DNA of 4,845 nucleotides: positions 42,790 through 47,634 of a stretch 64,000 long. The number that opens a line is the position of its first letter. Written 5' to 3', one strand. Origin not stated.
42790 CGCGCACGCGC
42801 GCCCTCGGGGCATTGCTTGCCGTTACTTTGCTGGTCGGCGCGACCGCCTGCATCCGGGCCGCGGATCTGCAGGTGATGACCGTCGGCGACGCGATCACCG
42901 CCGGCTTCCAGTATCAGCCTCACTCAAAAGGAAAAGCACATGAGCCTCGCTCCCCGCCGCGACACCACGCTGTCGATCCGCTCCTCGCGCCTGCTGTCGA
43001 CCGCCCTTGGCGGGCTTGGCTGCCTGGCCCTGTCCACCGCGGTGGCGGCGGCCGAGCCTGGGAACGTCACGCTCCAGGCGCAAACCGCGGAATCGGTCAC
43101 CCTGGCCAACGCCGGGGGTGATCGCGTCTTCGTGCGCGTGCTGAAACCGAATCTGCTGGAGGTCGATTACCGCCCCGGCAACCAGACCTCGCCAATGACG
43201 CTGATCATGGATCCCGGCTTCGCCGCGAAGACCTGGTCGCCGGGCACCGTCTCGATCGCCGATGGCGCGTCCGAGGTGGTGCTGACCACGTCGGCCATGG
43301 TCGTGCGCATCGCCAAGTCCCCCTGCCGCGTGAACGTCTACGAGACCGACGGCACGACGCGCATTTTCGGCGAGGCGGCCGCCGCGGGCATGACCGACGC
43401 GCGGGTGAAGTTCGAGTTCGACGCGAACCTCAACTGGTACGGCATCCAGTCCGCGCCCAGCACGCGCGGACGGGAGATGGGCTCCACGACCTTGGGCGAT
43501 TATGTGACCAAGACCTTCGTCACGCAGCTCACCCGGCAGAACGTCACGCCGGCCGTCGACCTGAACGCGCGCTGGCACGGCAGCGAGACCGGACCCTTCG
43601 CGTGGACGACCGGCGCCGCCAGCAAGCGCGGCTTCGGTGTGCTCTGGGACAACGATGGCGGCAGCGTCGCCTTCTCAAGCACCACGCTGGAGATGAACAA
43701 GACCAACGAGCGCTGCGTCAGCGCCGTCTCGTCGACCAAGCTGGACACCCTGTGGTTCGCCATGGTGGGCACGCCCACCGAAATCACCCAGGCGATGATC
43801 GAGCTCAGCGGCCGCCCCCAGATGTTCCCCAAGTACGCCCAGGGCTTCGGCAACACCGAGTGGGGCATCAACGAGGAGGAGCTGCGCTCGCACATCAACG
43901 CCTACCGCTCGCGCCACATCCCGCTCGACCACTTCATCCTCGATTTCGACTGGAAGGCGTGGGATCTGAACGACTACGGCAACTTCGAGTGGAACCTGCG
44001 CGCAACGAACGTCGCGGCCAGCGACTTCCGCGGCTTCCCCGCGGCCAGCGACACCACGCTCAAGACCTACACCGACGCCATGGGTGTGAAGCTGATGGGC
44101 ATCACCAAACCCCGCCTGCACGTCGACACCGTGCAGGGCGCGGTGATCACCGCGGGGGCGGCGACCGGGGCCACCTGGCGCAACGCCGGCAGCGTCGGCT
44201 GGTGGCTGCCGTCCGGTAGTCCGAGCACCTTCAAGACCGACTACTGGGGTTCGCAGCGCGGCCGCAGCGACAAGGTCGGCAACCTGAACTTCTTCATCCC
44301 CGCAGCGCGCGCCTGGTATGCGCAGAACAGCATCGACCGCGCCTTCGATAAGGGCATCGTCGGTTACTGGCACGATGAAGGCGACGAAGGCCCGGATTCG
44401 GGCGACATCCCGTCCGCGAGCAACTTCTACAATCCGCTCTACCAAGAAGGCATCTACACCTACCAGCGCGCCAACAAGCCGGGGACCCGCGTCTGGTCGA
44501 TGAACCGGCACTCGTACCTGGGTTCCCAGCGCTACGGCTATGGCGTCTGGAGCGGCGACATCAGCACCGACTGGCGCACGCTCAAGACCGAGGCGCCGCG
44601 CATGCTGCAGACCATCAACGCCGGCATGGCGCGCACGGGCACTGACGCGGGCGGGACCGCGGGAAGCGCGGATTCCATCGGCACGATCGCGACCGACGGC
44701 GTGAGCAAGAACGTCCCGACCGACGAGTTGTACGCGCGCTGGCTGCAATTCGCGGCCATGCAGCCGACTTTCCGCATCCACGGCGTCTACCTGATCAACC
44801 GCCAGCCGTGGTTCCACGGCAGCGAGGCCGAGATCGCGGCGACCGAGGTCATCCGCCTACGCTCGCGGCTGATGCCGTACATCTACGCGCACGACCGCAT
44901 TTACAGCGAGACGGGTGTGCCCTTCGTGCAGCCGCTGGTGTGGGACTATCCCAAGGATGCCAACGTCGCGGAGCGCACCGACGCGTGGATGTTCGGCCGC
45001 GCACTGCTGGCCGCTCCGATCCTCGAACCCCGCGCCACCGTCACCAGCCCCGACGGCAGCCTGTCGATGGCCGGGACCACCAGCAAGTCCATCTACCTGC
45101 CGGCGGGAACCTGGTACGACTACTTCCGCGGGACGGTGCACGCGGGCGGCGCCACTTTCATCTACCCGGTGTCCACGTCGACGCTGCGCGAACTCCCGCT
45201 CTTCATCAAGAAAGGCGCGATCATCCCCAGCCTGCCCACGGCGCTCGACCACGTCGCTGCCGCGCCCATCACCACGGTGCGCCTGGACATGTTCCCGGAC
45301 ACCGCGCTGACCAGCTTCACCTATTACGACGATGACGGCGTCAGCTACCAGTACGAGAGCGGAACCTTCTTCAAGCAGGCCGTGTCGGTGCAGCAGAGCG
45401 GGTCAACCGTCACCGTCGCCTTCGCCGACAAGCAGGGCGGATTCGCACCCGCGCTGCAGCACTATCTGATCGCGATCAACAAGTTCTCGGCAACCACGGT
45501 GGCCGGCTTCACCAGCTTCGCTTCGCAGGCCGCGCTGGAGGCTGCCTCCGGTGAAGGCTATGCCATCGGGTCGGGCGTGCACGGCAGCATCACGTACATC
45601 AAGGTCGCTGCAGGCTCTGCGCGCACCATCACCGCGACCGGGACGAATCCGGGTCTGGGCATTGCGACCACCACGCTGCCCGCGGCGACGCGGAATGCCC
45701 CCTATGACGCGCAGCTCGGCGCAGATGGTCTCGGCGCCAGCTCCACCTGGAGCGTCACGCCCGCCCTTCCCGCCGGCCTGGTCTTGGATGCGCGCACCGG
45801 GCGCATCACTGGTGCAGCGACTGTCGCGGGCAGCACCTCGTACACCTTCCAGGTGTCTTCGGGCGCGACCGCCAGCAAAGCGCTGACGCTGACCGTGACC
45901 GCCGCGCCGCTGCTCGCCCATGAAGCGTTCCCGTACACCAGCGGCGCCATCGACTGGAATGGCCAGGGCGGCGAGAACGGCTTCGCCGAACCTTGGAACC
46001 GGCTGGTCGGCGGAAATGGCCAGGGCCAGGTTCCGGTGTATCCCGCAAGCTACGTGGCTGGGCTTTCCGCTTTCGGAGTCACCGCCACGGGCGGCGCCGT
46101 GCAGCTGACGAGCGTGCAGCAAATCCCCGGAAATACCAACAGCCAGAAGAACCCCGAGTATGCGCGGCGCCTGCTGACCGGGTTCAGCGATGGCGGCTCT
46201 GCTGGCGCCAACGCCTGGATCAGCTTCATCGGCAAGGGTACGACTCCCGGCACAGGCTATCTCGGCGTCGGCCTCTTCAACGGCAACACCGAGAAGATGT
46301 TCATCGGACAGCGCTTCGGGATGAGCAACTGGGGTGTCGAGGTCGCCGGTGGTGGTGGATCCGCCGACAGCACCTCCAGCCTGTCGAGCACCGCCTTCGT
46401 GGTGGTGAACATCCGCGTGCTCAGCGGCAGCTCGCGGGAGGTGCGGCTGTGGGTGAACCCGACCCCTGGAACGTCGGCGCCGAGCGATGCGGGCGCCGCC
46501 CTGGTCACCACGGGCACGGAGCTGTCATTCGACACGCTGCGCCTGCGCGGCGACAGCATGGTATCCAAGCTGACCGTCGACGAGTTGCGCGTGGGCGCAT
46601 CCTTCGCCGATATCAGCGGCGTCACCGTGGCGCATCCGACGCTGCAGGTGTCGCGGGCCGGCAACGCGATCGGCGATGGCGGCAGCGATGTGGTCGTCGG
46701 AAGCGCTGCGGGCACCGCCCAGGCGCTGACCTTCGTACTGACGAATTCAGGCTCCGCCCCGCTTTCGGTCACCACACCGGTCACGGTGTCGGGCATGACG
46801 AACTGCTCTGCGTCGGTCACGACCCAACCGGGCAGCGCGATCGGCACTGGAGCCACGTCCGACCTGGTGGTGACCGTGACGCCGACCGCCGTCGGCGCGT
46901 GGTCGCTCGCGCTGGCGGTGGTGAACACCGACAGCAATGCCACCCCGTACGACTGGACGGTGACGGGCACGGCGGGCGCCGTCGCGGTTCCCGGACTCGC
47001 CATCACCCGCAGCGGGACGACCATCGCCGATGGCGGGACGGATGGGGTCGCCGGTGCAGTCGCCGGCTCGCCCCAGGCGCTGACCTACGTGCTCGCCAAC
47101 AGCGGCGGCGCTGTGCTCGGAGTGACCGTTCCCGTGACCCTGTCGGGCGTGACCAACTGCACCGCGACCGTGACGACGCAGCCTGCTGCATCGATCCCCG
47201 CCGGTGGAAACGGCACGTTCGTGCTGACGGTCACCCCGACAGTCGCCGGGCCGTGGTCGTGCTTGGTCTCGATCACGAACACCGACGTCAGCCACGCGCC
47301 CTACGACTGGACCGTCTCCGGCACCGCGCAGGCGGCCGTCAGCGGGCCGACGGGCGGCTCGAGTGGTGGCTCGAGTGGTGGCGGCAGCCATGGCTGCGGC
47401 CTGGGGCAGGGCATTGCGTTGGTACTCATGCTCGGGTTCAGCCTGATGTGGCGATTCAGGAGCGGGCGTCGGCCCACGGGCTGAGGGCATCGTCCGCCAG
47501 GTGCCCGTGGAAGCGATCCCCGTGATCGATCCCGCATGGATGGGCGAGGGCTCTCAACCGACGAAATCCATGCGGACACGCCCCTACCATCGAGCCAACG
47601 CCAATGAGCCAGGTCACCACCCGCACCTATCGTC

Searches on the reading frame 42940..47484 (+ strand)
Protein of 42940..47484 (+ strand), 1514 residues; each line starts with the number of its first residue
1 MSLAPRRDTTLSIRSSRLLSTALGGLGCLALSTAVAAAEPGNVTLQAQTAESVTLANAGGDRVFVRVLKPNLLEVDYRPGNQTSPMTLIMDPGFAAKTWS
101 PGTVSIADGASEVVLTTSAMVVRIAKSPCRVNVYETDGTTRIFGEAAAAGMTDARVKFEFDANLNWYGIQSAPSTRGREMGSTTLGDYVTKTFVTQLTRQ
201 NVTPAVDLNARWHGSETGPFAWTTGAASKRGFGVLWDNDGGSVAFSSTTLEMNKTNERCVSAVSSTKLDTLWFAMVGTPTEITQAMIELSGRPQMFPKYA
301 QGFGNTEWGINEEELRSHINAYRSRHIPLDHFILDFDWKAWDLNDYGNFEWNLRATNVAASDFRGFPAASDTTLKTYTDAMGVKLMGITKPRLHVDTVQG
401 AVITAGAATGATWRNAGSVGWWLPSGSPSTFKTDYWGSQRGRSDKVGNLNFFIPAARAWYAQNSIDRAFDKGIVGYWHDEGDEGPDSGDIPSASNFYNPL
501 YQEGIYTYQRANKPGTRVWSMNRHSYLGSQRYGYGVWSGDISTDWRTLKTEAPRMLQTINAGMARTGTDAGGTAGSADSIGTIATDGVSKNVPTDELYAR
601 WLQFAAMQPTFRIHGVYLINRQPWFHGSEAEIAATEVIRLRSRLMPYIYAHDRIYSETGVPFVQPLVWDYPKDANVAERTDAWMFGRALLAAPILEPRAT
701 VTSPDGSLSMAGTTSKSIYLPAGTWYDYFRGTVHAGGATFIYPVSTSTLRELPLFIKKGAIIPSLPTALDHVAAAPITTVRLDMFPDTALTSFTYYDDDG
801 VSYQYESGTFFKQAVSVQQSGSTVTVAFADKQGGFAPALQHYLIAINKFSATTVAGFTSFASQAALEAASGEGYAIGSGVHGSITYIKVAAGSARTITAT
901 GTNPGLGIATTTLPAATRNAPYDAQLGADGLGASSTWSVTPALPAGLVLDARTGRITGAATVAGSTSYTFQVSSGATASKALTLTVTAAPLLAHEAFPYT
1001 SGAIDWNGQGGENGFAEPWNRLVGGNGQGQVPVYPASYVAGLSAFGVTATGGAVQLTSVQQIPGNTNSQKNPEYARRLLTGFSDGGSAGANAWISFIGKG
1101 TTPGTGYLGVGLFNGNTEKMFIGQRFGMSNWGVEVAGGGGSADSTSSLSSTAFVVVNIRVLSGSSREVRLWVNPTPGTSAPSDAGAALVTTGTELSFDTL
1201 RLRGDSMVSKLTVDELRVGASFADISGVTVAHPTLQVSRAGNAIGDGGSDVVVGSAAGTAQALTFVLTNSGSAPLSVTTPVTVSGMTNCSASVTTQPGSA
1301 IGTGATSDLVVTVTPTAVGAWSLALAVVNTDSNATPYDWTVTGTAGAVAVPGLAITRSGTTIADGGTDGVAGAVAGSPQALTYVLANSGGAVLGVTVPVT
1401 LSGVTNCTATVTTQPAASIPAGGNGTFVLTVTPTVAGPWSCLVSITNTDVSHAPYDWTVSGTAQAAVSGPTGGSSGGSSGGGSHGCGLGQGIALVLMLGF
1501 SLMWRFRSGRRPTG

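Call 9: search_protein_families(library=ncbifam, proteins=[window:42940-47484:+], max_evalue=10)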
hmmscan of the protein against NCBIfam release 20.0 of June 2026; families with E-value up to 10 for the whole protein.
window:42940-47484:+ (1514 aa): 5 families
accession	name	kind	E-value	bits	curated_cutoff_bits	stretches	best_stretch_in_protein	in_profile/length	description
NF040948.1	alpha_gluc_MalA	equivalog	6.8e-33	113.8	800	2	495-764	371-608/627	alpha-glucosidase MalA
NF007940.0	PRK10658.1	equivalog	9e-30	103.7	606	2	447-766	384-672/771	alpha-xylosidase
NF007746.0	PRK10426.1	equivalog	7.5e-21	74.2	553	1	453-764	380-672/683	alpha-glucosidase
NF012200.0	choice_anch_D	domain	3.2e-05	24.4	45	2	1252-1333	25-107/108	choice-of-anchor D domain-containing protein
NF041425.1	OS_HP2_seleno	subfamily_domain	0.0036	17.6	100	2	1380-1436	18-68/98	OS_HP2 family (seleno)protein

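Call 10: search_protein_families(library=pfam, proteins=[window:42940-47484:+], max_evalue=0.01)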
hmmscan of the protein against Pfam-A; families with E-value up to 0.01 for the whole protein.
window:42940-47484:+ (1514 aa): 5 families
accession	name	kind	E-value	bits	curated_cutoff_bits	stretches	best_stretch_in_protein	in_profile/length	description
PF01055.32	Glyco_hydro_31_2nd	-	1.4e-53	182.8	23.5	1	293-650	1-327/328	Glycosyl hydrolases family 31 TIM-barrel domain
PF21365.3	Glyco_hydro_31_3rd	-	8.4e-22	77.9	24.4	1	659-762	1-87/87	Glycosyl hydrolase family 31 C-terminal domain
PF17137.9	DUF5110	-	2.2e-11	44.1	27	1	781-839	3-59/71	Domain of unknown function (DUF5110)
PF05345.18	He_PIG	-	6.4e-08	33.4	24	1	910-987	7-94/96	Putative Ig domain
PF07610.17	DUF1573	-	0.00015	22.2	26.1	0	1258-1343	16-96/98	Protein of unknown function (DUF1573)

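Call 52: find_encoding_contigs(protein=window:42940-47481:+, flank=10000, max_places=4)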
Protein window:42940-47481:+ (1514 aa): no gene with exactly this product is on record in the collection.

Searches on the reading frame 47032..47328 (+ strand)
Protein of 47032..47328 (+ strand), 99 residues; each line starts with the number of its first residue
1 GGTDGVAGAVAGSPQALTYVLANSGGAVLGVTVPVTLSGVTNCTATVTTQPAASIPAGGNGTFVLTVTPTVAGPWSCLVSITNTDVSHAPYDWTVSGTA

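Call 68: find_related_loci(query=A7, collection=metagenome_contigs, flank=10000)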
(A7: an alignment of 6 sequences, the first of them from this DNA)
Query A7 (99 aa) in metagenome_contigs; peptide patterns used: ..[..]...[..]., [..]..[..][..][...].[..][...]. (x = any residue, [..] = any of these).
233 stretches matched a pattern; 9 encode a relative of the query (tblastn E <= 1e-3); 9 distinct loci.
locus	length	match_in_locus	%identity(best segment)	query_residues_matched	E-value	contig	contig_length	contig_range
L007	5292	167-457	59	2-98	5e-30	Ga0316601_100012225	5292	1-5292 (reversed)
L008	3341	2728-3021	52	1-98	1e-27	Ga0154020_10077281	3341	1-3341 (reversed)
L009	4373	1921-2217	53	1-99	2e-27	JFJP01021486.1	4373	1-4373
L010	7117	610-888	48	4-96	1e-24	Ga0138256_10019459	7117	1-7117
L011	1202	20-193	50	42-99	2e-15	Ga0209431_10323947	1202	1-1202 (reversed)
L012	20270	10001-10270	41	12-95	1e-12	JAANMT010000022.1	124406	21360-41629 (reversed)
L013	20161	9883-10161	39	5-95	3e-12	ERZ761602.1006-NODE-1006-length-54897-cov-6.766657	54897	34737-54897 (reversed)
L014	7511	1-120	58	59-98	1e-9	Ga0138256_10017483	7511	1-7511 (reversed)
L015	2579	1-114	55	59-96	2e-8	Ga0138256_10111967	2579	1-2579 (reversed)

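Call 79: search_protein_families(library=pfam, proteins=[L012:293-2014:+, L012:2841-3854:+, L012:3858-5312:+, L012:5315-6841:+, L012:7571-10423:+, L012:11818-14520:+, L012:14693-18496:+, L012:18557-19693:-, L012:19693-20232:-, L009:1-2718:+], max_evalue=0.001)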
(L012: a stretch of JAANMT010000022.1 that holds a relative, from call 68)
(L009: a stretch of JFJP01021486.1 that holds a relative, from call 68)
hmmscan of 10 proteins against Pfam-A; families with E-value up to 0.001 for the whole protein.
L012:293-2014:+ (574 aa): 0 families

L012:2841-3854:+ (338 aa): 4 families
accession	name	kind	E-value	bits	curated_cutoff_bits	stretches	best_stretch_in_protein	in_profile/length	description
PF00756.26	Esterase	-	1.2e-21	78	22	1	75-290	6-221/251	Putative esterase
PF00326.27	Peptidase_S9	-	2.2e-09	37.6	22.6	1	167-311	61-193/213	Prolyl oligopeptidase family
PF12146.15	Hydrolase_4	-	2.4e-05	24.2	27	1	167-211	74-117/239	Serine aminopeptidase, S33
PF01738.24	DLH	-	0.0007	19.7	21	0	260-317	141-195/217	Dienelactone hydrolase family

L012:3858-5312:+ (485 aa): 5 families
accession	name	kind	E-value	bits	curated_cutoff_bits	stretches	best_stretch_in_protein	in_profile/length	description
PF01370.27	Epimerase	-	5.9e-19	68.9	20.9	1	178-384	1-228/240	NAD dependent epimerase/dehydratase family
PF08338.16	DUF1731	-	7.8e-18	64.4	27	1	426-470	4-47/47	Domain of unknown function (DUF1731)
PF03364.25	Polyketide_cyc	-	7.1e-12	46.1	23.4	1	28-138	1-108/126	Polyketide cyclase / dehydrase and lipid transport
PF10604.15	Polyketide_cyc2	-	2.1e-09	38.2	27.4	1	19-154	1-131/142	Polyketide cyclase / dehydrase and lipid transport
PF16363.11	GDP_Man_Dehyd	-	0.00038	20.5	27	0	179-219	1-41/332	GDP-mannose 4,6 dehydratase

L012:5315-6841:+ (509 aa): 8 families
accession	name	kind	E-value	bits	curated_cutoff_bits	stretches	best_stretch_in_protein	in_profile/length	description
PF13450.12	NAD_binding_8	-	9.1e-15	55.1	21.9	1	5-58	1-54/68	NAD(P)-binding Rossmann-like domain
PF01593.30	Amino_oxidase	-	5.2e-13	49.5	19.8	1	10-479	1-441/443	Flavin containing amine oxidoreductase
PF01266.30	DAO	-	2.7e-10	40.8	27.9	1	2-456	1-332/353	FAD dependent oxidoreductase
PF07992.20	Pyr_redox_2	-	1.1e-05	25.5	26.1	1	2-34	2-31/291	Pyridine nucleotide-disulphide oxidoreductase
PF00070.33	Pyr_redox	-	1.7e-05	25.6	22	1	2-33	1-32/82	Pyridine nucleotide-disulphide oxidoreductase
PF00890.30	FAD_binding_2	-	2.8e-05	23.9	20.4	1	3-37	2-36/414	FAD binding domain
PF01134.28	GIDA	-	0.00021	20.9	22.1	0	3-33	2-31/391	Glucose inhibited division protein A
PF12831.13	FAD_oxidored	-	0.0005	19.9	27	1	3-39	2-38/416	FAD dependent oxidoreductase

L012:7571-10423:+ (951 aa): 2 families
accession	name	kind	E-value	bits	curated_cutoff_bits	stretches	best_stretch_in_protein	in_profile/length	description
PF22544.2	HYDIN_VesB_CFA65-like_Ig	-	1.4e-06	28.8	25.5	0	686-772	12-89/100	HYDIN/CFA65/VesB-like, Ig-like domain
PF07610.17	DUF1573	-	8.7e-06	26.1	26.1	0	686-768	10-84/98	Protein of unknown function (DUF1573)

L012:11818-14520:+ (901 aa): 8 families
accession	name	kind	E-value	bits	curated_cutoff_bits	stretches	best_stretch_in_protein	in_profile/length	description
PF22544.2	HYDIN_VesB_CFA65-like_Ig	-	2.2e-27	95.7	25.5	3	417-506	15-99/100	HYDIN/CFA65/VesB-like, Ig-like domain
PF22073.2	Cep192_D4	-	1.6e-24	86.7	35.5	1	417-508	16-111/112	Cep192 domain 4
PF15780.11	ASH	-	3.5e-20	72.4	27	2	417-496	19-95/98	Abnormal spindle-like microcephaly-assoc'd, ASPM-SPD-2-Hydin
PF07610.17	DUF1573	-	1.4e-10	41.5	26.1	0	159-233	15-86/98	Protein of unknown function (DUF1573)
PF05345.18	He_PIG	-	3.6e-10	40.6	24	1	791-854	22-95/96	Putative Ig domain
PF12371.14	TMEM131_like_N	-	1e-09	38.9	28.8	0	460-489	53-82/84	Transmembrane protein 131-like N-terminal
PF24507.1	Ig_CFAP65_4th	-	3.4e-05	24.6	27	0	460-508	31-76/76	CFAP65, fourth Ig-like domain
PF21633.3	MOV-10_Ig-like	-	6.6e-05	23.5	27.4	0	422-502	33-119/126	Helicase MOV-10, Ig-like domain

L012:14693-18496:+ (1268 aa): 8 families
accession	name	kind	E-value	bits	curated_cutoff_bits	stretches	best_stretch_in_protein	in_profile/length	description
PF22544.2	HYDIN_VesB_CFA65-like_Ig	-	1.7e-21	76.7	25.5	2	910-1003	11-99/100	HYDIN/CFA65/VesB-like, Ig-like domain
PF22073.2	Cep192_D4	-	3.8e-17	62.9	35.5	1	1043-1135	16-111/112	Cep192 domain 4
PF05345.18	He_PIG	-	8.2e-16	58.7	24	2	1144-1224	5-95/96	Putative Ig domain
PF20009.4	GEVED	-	1.2e-12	48.9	24.4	1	135-210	2-78/78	GEVED domain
PF15780.11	ASH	-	1.3e-12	48.1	27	0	1042-1120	18-93/98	Abnormal spindle-like microcephaly-assoc'd, ASPM-SPD-2-Hydin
PF07610.17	DUF1573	-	2.6e-11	43.8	26.1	0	915-1004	12-97/98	Protein of unknown function (DUF1573)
PF12371.14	TMEM131_like_N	-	2.4e-10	40.9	28.8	0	909-990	8-84/84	Transmembrane protein 131-like N-terminal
PF24507.1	Ig_CFAP65_4th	-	0.00062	20.5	27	0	960-1005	32-76/76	CFAP65, fourth Ig-like domain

L012:18557-19693:- (379 aa): 0 families

L012:19693-20232:- (180 aa): 1 family
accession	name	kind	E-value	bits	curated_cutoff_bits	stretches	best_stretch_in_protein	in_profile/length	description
PF03958.22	Secretin_N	-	1e-15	58.1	28.2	1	109-174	1-68/69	Bacterial type II/III secretion system short domain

L009:1-2718:+ (906 aa): 6 families
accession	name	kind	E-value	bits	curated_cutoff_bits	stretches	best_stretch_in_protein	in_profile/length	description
PF22544.2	HYDIN_VesB_CFA65-like_Ig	-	1.1e-20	74.1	25.5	0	768-855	16-99/100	HYDIN/CFA65/VesB-like, Ig-like domain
PF07610.17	DUF1573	-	2.9e-20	72.5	26.1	0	297-383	15-96/98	Protein of unknown function (DUF1573)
PF20164.4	GspA_SrpA_N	-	1.5e-08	35.5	27.4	0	370-388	57-75/117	GspA/SrpA SigLec-like domain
PF07705.17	CARDB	-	6.7e-07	29.9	22.7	0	57-138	12-87/101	CARDB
PF15780.11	ASH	-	0.00014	22.4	27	0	420-491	26-94/98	Abnormal spindle-like microcephaly-assoc'd, ASPM-SPD-2-Hydin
PF24063.1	DUF7363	-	0.00059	20.9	28.3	0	677-722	50-96/107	Domain of unknown function (DUF7363)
